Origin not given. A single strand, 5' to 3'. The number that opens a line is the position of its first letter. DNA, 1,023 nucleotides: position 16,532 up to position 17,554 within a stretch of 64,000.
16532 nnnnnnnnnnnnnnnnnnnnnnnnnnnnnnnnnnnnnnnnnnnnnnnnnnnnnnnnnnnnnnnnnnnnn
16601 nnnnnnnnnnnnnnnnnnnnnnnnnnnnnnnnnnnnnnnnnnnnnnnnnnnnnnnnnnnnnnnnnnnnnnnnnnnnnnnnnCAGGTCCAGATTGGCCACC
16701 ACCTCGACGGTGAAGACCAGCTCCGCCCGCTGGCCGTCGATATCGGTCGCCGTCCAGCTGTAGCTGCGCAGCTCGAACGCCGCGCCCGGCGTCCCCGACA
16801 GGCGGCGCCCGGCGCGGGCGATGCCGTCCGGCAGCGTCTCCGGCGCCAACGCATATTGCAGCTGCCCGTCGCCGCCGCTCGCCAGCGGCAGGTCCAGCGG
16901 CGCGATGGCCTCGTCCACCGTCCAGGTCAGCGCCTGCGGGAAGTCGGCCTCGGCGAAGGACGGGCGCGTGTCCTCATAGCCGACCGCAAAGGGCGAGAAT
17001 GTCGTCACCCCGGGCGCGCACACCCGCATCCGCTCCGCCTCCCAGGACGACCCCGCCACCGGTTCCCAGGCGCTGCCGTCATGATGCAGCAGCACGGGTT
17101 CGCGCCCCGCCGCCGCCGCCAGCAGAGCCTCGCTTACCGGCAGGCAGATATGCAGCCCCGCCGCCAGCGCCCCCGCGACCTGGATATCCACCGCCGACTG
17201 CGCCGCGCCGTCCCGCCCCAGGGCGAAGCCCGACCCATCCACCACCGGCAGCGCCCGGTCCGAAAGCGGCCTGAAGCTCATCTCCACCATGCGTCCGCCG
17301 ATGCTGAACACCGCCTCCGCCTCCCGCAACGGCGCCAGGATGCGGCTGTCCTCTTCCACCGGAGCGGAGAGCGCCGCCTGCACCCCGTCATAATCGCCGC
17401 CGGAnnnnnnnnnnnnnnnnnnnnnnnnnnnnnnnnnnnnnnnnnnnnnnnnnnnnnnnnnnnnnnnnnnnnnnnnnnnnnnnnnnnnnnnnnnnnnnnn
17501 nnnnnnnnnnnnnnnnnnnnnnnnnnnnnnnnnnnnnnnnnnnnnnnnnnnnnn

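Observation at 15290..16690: Autotransporter-like C-terminal barrel and ~50-aa signal peptide on a 13-kaa beads-on-a-string passenger: a secretion-mode paradox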

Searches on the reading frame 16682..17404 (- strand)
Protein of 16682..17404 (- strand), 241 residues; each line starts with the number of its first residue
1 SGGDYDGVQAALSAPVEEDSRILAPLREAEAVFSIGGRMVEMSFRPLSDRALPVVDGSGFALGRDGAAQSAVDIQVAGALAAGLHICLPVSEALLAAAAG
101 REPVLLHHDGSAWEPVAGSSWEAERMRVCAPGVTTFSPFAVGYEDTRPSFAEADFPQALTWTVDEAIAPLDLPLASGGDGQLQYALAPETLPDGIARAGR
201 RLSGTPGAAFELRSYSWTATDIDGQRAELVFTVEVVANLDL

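Call 85: search_protein_families(library=pfam, proteins=[window:16682-17404:-], max_evalue=0.1)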
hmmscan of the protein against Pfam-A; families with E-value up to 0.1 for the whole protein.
window:16682-17404:- (241 aa): 1 family
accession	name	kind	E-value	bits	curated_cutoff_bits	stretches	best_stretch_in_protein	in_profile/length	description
PF02481.21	DNA_processg_A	-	0.044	13.4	29.6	1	36-97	59-121/212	DNA recombination-mediator protein A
